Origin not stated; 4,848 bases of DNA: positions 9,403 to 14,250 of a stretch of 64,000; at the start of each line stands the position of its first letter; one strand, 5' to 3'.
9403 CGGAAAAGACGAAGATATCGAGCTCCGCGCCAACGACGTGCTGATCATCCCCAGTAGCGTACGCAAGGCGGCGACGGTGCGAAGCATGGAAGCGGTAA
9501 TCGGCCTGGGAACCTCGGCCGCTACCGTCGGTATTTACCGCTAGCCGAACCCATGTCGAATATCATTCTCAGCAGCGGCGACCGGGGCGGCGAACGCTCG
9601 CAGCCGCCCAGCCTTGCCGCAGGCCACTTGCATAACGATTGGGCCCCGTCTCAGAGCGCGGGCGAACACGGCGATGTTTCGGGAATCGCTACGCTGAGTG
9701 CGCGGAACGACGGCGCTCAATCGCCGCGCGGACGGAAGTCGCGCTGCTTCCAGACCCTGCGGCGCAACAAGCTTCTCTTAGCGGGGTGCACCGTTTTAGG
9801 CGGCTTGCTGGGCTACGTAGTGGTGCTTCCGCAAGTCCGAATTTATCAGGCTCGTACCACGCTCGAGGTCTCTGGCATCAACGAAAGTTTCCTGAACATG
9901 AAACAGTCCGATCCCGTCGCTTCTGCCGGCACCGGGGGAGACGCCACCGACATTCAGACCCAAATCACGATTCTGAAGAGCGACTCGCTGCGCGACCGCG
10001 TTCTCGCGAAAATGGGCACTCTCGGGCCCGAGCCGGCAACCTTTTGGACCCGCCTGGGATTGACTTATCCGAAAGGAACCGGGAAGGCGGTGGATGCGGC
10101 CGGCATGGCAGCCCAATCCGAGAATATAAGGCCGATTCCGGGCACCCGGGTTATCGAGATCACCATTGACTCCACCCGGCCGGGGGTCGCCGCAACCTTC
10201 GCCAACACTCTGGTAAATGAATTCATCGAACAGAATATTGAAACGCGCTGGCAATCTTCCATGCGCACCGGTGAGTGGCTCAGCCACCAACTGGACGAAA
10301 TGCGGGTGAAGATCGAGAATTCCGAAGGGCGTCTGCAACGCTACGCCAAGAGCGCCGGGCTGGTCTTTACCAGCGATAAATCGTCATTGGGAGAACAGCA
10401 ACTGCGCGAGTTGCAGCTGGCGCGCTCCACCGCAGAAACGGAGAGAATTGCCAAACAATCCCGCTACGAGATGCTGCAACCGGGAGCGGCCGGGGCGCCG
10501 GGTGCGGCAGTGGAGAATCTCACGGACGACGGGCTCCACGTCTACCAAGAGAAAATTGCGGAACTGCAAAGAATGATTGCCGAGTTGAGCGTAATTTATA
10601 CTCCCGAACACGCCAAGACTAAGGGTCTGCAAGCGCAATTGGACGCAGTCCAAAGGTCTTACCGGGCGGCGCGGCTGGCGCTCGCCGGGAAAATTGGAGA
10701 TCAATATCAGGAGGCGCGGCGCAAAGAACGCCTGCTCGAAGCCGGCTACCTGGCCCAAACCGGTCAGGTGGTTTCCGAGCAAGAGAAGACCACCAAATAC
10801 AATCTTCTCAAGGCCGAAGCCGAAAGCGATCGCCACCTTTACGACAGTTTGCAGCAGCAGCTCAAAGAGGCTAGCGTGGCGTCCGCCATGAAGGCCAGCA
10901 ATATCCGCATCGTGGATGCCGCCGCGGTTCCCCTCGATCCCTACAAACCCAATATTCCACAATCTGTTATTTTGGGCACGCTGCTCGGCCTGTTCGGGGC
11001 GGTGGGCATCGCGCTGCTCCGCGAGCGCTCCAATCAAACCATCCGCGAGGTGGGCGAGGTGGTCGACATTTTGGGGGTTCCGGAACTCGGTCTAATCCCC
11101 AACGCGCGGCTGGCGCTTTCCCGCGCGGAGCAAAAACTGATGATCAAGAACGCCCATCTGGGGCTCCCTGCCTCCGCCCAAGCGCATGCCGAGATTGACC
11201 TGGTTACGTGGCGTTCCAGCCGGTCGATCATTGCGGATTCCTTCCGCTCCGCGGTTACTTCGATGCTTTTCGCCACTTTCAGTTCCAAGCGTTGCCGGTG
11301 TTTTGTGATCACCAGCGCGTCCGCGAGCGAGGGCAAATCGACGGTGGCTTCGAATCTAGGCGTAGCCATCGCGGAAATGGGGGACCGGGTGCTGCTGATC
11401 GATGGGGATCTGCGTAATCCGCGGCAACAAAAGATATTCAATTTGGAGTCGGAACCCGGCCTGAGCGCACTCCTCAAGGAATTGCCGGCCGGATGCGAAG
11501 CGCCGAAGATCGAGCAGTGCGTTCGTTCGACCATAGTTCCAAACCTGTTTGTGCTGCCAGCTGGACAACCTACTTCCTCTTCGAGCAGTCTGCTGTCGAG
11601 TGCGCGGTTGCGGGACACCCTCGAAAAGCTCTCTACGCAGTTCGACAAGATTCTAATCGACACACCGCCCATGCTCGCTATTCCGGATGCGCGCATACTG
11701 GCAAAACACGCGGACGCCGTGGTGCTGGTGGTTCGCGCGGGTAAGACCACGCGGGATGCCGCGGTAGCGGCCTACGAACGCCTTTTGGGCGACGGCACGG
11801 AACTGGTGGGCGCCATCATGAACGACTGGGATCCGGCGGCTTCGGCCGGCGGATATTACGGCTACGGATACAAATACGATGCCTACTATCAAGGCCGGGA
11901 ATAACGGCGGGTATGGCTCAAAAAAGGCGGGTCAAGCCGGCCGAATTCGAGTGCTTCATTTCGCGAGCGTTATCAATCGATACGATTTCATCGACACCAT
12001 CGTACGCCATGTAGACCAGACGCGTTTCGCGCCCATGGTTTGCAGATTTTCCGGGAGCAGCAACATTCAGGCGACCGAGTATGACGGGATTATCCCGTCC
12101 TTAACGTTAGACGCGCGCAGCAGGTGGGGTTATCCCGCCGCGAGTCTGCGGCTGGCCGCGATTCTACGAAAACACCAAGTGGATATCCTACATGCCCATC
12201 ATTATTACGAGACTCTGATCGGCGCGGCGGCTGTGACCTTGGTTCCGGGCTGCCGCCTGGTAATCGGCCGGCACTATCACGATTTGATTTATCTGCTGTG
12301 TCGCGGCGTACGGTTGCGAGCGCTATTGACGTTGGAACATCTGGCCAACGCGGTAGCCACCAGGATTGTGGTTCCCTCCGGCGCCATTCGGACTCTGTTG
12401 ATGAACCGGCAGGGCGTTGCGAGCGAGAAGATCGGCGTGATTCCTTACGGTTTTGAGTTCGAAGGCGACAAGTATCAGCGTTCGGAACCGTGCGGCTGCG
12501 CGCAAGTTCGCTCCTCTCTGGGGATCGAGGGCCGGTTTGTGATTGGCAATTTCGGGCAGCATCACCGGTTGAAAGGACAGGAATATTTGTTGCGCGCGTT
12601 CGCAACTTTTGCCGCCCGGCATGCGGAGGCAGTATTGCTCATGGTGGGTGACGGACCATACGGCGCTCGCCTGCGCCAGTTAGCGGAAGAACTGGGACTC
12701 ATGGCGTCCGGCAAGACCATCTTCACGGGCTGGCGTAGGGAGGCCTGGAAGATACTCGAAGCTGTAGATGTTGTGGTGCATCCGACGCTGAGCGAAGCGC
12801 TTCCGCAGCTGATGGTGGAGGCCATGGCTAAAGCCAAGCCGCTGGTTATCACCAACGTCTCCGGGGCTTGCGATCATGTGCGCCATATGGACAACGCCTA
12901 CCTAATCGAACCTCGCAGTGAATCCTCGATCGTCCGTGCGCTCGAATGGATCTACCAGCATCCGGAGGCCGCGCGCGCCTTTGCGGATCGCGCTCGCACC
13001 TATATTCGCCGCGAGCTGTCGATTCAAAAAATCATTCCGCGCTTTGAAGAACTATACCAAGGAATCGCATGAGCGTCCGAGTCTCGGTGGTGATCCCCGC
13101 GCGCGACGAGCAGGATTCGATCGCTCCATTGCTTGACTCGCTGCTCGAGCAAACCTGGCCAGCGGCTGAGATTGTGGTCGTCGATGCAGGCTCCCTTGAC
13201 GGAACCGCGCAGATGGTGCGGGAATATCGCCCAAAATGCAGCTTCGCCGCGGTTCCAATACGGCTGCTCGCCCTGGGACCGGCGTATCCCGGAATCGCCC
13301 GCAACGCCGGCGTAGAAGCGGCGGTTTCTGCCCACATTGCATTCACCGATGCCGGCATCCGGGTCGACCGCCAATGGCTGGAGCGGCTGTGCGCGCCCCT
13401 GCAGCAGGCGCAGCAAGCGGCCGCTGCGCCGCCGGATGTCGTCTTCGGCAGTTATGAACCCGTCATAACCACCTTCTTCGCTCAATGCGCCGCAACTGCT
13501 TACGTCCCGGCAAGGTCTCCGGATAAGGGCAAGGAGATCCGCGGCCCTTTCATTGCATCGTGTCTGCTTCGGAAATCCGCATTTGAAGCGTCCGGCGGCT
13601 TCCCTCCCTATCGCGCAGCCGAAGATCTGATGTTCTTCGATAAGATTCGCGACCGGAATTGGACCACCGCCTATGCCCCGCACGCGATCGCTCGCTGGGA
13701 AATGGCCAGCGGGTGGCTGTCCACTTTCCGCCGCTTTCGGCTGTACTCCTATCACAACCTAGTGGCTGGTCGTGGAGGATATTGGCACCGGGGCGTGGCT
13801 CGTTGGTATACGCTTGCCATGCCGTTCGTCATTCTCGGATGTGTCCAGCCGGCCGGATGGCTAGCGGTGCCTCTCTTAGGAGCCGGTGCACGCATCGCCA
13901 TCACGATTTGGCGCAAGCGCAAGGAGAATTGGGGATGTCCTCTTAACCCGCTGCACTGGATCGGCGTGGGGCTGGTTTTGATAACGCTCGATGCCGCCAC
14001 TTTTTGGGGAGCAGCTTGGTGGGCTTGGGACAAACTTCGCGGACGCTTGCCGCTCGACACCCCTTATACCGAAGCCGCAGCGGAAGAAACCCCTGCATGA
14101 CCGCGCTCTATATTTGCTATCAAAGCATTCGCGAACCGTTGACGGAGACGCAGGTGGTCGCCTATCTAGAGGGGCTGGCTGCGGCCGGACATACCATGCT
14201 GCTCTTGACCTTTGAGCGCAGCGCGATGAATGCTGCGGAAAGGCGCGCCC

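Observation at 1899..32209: tRNA-Val-bounded ~30-kb insertion: intact tRNA at one end, orphan 47-nt tRNA 3' fragment at the other, a whole polysaccharide locus as cargo, and no integrase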

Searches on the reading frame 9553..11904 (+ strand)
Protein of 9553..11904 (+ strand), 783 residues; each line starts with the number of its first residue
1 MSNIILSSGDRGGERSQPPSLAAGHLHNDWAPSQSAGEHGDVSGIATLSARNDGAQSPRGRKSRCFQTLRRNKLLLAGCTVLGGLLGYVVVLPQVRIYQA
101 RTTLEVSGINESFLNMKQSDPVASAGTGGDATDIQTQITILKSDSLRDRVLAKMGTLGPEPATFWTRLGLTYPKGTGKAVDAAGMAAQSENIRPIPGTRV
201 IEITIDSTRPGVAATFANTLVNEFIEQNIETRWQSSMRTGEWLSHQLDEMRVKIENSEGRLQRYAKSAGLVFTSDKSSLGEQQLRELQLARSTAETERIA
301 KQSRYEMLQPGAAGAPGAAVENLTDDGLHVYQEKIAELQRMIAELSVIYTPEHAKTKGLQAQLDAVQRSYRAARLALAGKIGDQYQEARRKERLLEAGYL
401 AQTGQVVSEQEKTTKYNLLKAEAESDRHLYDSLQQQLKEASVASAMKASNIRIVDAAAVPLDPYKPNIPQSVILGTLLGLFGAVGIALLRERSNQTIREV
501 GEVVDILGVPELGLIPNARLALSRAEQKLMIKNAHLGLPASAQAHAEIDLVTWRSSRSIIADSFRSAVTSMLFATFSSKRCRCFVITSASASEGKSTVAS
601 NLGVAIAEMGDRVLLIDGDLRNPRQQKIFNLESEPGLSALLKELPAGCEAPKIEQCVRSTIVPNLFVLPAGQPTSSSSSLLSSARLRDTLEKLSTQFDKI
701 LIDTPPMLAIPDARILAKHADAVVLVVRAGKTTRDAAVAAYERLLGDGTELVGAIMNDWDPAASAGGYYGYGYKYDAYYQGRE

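Call 10: search_protein_families(library=pfam, proteins=[window:9553-11904:+], max_evalue=0.01)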
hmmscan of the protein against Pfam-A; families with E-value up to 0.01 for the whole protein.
window:9553-11904:+ (783 aa): 7 families
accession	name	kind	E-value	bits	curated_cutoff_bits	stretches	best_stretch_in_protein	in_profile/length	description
PF13807.11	GNVR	-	2e-16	60.1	27.7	1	417-491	6-81/82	G-rich domain on putative tyrosine kinase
PF13614.12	AAA_31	-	7.1e-13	49.3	27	1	594-729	14-149/177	AAA domain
PF02706.20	Wzz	-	5.5e-09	36.7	25.5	1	66-153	9-90/91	Chain length determinant protein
PF01656.29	CbiA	-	1.7e-06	28.4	25.4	1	585-689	2-54/125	CobQ/CobB/MinD/ParA nucleotide binding domain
PF06564.18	CBP_BcsQ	-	8.2e-06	25.9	21.3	1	593-731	13-149/234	Cellulose biosynthesis protein BcsQ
PF10609.15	ParA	-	2e-05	24.6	27.1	1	585-636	7-58/246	NUBPL iron-transfer P-loop NTPase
PF09140.17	MipZ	-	0.00015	21.7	20.7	1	585-724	4-126/262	ATPase MipZ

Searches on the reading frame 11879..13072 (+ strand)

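Call 10: search_protein_families(library=pfam, proteins=[window:11879-13072:+], max_evalue=0.01)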
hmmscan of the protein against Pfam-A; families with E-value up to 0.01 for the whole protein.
window:11879-13072:+ (397 aa): 5 families
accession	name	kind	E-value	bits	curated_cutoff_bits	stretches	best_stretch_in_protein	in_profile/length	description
PF00534.26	Glycos_transf_1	-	6.5e-28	97.9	26.4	1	213-373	8-170/172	Glycosyl transferases group 1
PF13692.12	Glyco_trans_1_4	-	7.6e-26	91.5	27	1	221-360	3-141/142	Glycosyl transferases group 1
PF13439.12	Glyco_transf_4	-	1.8e-15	57.8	28.5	1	73-192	45-166/170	Glycosyltransferase Family 4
PF13579.12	Glyco_trans_4_4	-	2.2e-11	44.8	29.7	1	77-191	47-158/158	Glycosyl transferase 4-like domain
PF20706.3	GT4-conflict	-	1e-06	28.5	26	1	220-381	201-377/385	Family 4 Glycosyltransferase in conflict systems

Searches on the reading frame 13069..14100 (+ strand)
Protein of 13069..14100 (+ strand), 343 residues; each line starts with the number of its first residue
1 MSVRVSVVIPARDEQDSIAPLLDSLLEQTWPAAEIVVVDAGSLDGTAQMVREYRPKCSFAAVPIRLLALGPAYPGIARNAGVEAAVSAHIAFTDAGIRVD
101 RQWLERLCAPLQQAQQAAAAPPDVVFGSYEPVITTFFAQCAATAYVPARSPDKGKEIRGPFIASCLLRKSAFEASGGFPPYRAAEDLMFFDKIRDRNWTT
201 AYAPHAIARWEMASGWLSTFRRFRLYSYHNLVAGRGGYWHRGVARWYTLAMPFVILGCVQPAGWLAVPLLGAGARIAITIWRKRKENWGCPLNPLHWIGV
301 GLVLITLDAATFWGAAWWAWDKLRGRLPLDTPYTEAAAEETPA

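Call 10: search_protein_families(library=pfam, proteins=[window:13069-14100:+], max_evalue=0.01)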
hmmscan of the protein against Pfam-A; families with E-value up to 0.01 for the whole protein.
window:13069-14100:+ (343 aa): 4 families
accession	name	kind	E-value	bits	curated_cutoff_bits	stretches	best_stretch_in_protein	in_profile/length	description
PF00535.33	Glycos_transf_2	-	1.1e-19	71.4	23.3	1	6-121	1-114/168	Glycosyl transferase family 2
PF13641.12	Glyco_tranf_2_3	-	1.2e-09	39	27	1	4-220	2-221/230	Glycosyltransferase like family 2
PF13506.12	Glyco_transf_21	-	1.9e-07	31.1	21.7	1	80-222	24-168/174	Glycosyl transferase family 21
PF10111.15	Glyco_tranf_2_2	-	0.0038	17.2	27.3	0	6-100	1-95/276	Glycosyltransferase like family 2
